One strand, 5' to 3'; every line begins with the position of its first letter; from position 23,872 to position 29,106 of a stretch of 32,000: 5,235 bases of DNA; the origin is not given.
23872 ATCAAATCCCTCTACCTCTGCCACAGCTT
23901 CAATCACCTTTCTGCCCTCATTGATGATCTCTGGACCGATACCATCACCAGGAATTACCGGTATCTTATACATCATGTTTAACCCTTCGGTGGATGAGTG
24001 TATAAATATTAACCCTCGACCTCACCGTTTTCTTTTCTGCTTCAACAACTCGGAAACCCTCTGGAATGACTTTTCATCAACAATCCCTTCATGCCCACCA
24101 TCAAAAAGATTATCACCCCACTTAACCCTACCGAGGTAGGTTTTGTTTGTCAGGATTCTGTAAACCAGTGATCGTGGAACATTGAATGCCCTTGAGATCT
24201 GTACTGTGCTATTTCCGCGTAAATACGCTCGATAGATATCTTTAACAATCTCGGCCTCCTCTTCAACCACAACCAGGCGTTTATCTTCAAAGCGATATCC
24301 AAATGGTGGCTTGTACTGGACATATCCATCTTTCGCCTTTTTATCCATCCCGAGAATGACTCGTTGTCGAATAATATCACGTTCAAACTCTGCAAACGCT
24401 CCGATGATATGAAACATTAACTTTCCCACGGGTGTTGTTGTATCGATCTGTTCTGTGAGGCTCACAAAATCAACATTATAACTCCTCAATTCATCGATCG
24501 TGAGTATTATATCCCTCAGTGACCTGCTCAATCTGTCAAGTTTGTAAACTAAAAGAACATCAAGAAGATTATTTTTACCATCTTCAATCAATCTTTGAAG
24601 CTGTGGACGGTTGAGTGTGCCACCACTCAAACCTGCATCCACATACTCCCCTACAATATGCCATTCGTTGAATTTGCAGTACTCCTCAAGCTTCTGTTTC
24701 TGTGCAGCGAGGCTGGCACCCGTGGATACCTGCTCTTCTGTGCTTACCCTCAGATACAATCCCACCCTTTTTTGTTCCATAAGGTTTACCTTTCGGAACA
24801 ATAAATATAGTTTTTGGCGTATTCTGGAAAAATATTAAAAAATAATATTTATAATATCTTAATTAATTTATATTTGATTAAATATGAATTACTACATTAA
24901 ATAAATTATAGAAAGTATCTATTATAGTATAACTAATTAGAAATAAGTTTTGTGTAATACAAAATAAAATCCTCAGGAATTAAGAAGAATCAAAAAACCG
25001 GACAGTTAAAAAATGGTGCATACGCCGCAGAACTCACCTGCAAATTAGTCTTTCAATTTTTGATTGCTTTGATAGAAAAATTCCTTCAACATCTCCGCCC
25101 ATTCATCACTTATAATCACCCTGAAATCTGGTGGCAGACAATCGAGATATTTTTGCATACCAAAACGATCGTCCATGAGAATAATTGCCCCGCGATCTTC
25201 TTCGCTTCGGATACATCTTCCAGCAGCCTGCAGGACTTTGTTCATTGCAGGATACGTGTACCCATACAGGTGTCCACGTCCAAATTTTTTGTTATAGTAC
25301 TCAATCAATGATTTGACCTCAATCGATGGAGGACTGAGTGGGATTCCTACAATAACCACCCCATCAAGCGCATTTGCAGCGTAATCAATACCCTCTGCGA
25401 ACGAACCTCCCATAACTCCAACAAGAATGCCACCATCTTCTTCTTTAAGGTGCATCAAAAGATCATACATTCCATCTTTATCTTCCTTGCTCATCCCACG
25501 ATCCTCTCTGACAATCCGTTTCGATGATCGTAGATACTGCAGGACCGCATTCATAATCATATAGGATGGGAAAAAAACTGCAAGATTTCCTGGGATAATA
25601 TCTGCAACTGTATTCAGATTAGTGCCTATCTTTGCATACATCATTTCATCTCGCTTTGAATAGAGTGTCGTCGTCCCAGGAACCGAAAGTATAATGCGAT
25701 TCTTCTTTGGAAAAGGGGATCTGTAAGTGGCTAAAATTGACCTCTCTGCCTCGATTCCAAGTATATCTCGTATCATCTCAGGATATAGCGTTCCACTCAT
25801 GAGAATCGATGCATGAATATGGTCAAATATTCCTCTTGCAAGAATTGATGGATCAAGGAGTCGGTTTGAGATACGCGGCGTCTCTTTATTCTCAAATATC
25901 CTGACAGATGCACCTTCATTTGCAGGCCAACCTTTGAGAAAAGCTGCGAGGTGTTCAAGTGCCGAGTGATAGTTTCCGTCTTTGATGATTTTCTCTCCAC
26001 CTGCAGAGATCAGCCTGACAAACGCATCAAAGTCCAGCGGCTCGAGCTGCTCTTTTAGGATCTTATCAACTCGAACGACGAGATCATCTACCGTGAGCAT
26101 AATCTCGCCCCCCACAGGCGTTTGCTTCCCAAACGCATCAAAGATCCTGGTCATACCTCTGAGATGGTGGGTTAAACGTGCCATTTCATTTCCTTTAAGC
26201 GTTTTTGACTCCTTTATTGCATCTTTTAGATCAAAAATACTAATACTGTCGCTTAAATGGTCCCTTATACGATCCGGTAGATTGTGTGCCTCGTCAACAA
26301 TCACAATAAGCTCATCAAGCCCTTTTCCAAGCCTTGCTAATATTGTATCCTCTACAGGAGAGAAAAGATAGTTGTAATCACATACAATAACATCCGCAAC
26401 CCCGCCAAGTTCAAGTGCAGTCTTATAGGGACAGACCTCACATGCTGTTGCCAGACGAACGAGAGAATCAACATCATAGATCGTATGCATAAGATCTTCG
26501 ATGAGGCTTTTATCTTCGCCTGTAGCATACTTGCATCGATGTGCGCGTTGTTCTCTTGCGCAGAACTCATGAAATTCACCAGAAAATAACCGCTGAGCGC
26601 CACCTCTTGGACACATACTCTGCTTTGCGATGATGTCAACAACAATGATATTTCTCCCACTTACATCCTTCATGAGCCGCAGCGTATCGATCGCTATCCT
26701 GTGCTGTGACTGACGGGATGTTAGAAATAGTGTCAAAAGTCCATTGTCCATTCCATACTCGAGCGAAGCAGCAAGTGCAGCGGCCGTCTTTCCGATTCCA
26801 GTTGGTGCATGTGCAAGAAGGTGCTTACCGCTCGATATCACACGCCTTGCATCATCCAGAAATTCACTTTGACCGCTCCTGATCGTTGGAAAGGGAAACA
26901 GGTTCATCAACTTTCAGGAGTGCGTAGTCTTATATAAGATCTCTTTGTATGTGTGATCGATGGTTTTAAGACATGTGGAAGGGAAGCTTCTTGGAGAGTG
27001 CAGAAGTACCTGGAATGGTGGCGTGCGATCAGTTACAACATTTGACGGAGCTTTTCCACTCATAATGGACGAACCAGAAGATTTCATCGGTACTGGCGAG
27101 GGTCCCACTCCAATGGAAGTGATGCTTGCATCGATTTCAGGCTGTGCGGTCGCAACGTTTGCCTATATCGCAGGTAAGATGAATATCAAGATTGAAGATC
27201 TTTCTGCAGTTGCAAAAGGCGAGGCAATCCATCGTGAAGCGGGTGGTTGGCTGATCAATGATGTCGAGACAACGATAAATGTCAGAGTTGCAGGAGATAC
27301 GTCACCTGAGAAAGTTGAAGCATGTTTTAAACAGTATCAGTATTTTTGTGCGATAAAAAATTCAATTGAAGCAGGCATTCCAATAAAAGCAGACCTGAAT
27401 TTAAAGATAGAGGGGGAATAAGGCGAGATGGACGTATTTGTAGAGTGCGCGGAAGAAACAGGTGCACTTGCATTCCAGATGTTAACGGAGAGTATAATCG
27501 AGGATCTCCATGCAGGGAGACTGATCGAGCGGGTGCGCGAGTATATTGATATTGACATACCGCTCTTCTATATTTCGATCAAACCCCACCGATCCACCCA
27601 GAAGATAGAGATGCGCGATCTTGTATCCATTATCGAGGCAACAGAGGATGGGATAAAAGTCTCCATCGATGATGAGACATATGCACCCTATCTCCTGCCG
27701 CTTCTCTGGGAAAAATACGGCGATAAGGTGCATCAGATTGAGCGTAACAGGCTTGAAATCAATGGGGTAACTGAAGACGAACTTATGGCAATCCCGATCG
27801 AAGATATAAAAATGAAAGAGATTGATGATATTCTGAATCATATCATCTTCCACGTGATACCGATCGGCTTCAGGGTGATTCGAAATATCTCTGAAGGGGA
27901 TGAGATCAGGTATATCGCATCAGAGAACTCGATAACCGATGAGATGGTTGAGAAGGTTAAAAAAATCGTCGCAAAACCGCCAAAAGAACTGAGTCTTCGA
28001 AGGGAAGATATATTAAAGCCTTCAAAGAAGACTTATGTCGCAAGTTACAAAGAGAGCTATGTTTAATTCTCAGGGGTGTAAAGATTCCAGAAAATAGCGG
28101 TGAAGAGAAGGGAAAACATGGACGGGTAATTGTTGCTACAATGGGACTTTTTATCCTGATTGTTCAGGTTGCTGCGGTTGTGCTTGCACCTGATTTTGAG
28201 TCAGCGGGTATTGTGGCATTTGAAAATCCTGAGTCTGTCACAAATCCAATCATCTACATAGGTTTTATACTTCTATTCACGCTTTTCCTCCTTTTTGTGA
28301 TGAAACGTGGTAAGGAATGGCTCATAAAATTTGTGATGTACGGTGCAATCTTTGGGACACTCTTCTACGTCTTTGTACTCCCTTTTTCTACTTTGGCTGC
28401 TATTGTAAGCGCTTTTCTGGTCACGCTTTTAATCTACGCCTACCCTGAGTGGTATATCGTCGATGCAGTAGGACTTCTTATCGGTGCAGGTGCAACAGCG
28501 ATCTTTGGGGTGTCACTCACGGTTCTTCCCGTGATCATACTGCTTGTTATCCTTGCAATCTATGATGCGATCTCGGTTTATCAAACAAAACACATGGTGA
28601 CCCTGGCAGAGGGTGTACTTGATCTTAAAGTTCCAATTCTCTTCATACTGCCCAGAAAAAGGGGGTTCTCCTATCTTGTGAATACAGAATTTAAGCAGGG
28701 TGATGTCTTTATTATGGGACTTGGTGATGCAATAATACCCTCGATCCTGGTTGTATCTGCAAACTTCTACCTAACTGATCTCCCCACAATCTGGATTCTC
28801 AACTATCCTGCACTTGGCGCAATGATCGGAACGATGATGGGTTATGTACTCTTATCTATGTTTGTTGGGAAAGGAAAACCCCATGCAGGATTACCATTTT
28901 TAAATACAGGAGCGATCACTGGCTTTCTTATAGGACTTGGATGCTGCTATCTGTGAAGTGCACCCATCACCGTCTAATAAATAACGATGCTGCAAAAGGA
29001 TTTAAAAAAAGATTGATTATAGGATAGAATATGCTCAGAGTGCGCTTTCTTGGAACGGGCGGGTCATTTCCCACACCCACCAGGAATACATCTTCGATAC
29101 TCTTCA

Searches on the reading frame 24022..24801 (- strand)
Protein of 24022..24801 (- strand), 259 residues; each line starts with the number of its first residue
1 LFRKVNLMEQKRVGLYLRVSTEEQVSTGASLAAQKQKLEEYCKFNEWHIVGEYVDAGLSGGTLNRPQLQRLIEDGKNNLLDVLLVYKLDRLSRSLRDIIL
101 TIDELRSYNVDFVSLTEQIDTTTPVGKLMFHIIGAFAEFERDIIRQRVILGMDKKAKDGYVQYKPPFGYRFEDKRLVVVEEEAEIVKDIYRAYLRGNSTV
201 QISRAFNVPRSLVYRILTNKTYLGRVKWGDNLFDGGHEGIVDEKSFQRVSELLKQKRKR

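Call 5: search_protein_families(library=pfam, proteins=[window:24022-24801:-], max_evalue=0.01)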
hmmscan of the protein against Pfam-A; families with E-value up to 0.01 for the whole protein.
window:24022-24801:- (259 aa): 4 families
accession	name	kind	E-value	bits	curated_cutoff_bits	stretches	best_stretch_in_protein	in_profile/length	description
PF00239.26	Resolvase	-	3e-47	160.8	23.3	1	15-159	3-143/145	Resolvase, N terminal domain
PF07508.19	Recombinase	-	2.4e-10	41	21.1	1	180-255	1-101/102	Recombinase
PF04218.19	CENP-B_N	-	0.00063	19.8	21.2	1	191-222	17-48/53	CENP-B N-terminal DNA-binding domain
PF13384.12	HTH_23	-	0.0054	17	24.6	0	191-217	12-38/50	Homeodomain-like domain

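Call 6: search_protein_families(library=ncbifam, proteins=[window:24022-24801:-], max_evalue=0.01)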
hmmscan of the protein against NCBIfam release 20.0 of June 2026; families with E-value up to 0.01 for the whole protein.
window:24022-24801:- (259 aa): 7 families
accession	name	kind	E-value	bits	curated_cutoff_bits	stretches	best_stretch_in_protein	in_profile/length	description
NF047343.1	SCCmet_CcrB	equivalog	2.4e-55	188.2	900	1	7-208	3-207/542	cassette chromosome recombinase CcrB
NF047347.1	SCCmet_CcrC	equivalog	1.1e-33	116.6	900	1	10-201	2-201/558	cassette chromosome recombinase CcrC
NF047344.1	SCCmet_CcrA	equivalog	1e-29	103.9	700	1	15-257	6-252/442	cassette chromosome recombinase CcrA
NF041201.1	recomb_XisF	equivalog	5.7e-29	101.4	375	1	16-207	4-202/465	fdxN element excision recombinase XisF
NF009949.0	PRK13413.1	equivalog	4.7e-12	46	272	1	16-220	5-196/203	master DNA invertase Mpi family serine-type recombinase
NF049883.1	resolv_YneB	equivalog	1.5e-11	44.2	175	1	15-161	4-148/211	YneB family resolvase-like protein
NF033518.0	transpos_IS607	equivalog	2.2e-08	33.9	110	1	8-100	51-139/187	IS607 family transposase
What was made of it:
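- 24022..24801 (-): Short serine recombinase of 259 aa with Resolvase and Recombinase domains but no zinc-ribbon or coiled-coil part. It is a separate gene upstream of the unit, yet it always travels with it. Pfam and NCBIfam (calls 5, 6).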

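Call 39: search_protein_families(library=padloc, proteins=[window:24022-24801:-], max_evalue=0.001)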
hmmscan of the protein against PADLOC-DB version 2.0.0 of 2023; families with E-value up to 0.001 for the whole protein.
window:24022-24801:- (259 aa): 0 families

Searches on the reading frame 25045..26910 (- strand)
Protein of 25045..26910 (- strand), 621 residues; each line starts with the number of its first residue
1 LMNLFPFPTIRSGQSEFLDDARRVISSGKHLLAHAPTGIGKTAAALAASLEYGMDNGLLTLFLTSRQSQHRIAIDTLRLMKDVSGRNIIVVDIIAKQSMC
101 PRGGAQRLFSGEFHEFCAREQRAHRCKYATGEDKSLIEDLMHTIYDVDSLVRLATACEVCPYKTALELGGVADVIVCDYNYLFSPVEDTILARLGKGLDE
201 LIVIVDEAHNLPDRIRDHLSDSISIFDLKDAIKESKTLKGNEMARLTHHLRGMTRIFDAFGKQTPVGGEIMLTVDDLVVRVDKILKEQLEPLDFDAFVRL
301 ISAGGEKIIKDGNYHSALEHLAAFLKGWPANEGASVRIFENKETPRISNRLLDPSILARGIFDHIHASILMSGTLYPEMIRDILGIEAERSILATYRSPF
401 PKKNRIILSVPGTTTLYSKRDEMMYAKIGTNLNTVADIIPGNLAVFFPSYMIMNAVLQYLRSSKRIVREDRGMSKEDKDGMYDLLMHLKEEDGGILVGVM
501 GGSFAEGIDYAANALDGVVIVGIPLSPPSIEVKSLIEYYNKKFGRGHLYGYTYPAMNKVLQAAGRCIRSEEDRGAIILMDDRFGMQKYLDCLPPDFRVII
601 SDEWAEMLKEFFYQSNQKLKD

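Call 5: search_protein_families(library=pfam, proteins=[window:25045-26910:-], max_evalue=0.01)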
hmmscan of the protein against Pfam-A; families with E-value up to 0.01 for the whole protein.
window:25045-26910:- (621 aa): 4 families
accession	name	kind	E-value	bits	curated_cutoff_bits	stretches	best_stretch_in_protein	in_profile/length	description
PF13307.12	Helicase_C_2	-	1.8e-40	139.2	25.3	1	434-593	3-164/170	Helicase C-terminal domain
PF06733.21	DEAD_2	-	4.4e-20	72.5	21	1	67-224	6-168/172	DEAD_2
PF00270.35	DEAD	-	4e-07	30.4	26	1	23-63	9-51/167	DEAD/DEAH box helicase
PF04851.21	ResIII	-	8.8e-05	22.9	22.5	1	10-213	4-139/164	Type III restriction enzyme, res subunit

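Call 6: search_protein_families(library=ncbifam, proteins=[window:25045-26910:-], max_evalue=0.01)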
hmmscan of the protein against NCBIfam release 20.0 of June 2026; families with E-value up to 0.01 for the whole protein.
window:25045-26910:- (621 aa): 7 families
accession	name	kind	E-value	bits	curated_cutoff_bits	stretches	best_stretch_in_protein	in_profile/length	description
TIGR00604.1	rad3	subfamily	4.8e-67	227.1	246.95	2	314-588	387-681/706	DNA repair helicase (rad3)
NF008729.0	PRK11747.1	equivalog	1.7e-29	102.8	598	2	357-597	454-698/703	ATP-dependent DNA helicase DinG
NF053712.1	repair_DEAH_YoaA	equivalog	1.8e-29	103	680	1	158-588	176-605/630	DNA repair helicase YoaA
TIGR01407.1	dinG_rel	hypoth_equivalog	1.3e-28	99.7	547.7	2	360-589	629-860/889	putative DnaQ family exonuclease/DinG family helicase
NF005981.0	PRK08074.1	equivalog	4.2e-27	94.5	789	1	356-588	664-900/931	ATP-dependent DNA helicase DinG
TIGR03117.2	cas_csf4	equivalog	4.1e-10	38.5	400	1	202-378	379-546/800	type IV CRISPR-associated DEAD/DEAH-box helicase Csf4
NF005569.0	PRK07246.1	equivalog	4.5e-09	35.2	794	1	426-588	634-789/820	bifunctional DnaQ family exonuclease/ATP-dependent helicase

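Call 39: search_protein_families(library=padloc, proteins=[window:25045-26910:-], max_evalue=0.001)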
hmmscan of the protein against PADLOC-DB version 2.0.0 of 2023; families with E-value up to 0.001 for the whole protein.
window:25045-26910:- (621 aa): 6 families
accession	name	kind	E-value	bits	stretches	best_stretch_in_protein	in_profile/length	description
PDLC01439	typeIV_DinG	-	1.2e-104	349.1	1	2-590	9-550/575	CAS-IV-A; associated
PDLC01729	typeIV_DinG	-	1.8e-14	51.4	1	436-585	466-619/666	Csf4_0_IVA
PDLC01007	typeIV_DinG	-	1.6e-06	25.1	1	202-376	249-422/676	CRISPR type AFERR-associated DEAD/DEAH-box helicase Csf4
PDLC01732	typeIV_DinG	-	3.3e-06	24.2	0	492-584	505-592/648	Csf4_3_IVE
PDLC01321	typeIV_DinG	-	4.6e-06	23.7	0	201-318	187-291/559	CAS-IV-A; associated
PDLC01730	typeIV_DinG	-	4.5e-05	19.9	0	202-377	374-538/802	Csf4_1_IVA1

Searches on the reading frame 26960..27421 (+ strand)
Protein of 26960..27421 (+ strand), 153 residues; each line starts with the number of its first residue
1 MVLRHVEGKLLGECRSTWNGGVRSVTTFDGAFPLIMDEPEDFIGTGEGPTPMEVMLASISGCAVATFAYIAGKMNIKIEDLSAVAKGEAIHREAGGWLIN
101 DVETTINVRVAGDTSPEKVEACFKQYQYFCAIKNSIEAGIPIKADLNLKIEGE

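Call 8: search_protein_families(library=pfam, proteins=[window:26960-27421:+], max_evalue=0.001)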
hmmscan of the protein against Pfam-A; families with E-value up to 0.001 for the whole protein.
window:26960-27421:+ (153 aa): 1 family
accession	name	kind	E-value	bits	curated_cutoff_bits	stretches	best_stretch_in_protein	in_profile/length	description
PF02566.24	OsmC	-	1.2e-17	64.6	27.5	1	44-143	1-98/100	OsmC-like protein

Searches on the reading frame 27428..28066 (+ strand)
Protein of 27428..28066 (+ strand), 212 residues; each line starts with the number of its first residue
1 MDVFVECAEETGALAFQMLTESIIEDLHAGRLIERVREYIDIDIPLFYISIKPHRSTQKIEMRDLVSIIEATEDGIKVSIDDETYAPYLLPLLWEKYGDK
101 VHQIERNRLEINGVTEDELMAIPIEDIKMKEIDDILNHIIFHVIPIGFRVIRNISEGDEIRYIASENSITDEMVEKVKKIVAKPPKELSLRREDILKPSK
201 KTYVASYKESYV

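Call 8: search_protein_families(library=pfam, proteins=[window:27428-28066:+], max_evalue=0.001)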
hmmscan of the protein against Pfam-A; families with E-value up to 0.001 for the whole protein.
window:27428-28066:+ (212 aa): 1 family
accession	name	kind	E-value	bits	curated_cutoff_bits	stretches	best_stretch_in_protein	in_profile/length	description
PF09886.14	DUF2113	-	1.5e-39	135.8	27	1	5-181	3-179/183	Uncharacterized protein conserved in archaea (DUF2113)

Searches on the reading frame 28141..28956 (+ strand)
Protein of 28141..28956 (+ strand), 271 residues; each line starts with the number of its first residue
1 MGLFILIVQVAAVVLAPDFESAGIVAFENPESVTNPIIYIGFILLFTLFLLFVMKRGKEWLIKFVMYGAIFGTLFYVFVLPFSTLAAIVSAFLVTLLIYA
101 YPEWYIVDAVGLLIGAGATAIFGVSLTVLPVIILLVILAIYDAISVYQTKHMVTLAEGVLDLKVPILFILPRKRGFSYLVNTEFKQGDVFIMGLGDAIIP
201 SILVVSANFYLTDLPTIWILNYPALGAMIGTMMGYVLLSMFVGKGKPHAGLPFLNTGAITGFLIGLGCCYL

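Call 8: search_protein_families(library=pfam, proteins=[window:28141-28956:+], max_evalue=0.001)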
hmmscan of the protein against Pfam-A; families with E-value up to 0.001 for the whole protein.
window:28141-28956:+ (271 aa): 1 family
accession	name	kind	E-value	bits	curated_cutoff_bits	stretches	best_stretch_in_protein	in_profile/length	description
PF06550.16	SPP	-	1.1e-83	281.5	23.9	1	4-266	3-278/283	Signal-peptide peptidase, presenilin aspartyl protease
